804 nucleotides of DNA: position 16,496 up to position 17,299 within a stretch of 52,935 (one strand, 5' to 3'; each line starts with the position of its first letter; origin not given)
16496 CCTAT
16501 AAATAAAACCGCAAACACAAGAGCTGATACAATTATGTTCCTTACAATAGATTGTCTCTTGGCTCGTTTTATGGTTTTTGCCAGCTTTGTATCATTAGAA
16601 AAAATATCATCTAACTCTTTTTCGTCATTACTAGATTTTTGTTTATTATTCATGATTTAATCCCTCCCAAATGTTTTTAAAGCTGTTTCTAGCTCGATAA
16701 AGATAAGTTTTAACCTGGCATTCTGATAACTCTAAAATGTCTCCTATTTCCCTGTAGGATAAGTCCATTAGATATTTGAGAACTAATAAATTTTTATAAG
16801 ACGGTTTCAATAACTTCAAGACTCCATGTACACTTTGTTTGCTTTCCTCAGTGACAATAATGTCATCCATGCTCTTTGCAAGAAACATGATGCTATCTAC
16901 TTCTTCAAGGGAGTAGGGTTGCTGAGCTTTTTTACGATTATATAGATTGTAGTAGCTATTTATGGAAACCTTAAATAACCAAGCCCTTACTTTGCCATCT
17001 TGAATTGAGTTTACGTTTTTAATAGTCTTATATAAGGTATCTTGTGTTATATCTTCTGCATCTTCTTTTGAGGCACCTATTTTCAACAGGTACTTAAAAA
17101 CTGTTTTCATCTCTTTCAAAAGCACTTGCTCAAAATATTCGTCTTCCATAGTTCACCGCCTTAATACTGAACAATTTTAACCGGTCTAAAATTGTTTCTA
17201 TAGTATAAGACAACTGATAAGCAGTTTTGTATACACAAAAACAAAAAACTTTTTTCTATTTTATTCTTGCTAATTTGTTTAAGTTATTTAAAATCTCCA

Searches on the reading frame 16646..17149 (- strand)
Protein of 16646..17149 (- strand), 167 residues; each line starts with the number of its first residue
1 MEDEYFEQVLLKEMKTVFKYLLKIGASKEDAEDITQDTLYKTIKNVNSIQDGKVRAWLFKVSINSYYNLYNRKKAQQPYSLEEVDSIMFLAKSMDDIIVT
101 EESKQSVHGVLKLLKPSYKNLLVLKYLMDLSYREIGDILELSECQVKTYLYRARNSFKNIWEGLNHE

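Call 3: search_protein_families(library=pfam, proteins=[window:16646-17149:-], max_evalue=0.01)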
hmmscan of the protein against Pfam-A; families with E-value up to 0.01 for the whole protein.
window:16646-17149:- (167 aa): 3 families
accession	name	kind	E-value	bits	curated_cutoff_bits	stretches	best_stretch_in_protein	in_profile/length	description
PF08281.18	Sigma70_r4_2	-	3e-10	40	25.7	1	106-154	3-51/54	Sigma-70, region 4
PF04542.20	Sigma70_r2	-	4e-09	36.6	24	1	15-74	7-69/71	Sigma-70 region 2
PF04545.22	Sigma70_r4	-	0.00016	21.6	24.1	1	111-154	2-45/50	Sigma-70, region 4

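Call 4: search_protein_families(library=padloc, proteins=[window:16646-17149:-], max_evalue=0.01)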
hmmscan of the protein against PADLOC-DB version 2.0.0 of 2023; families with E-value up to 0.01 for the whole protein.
window:16646-17149:- (167 aa): 0 families
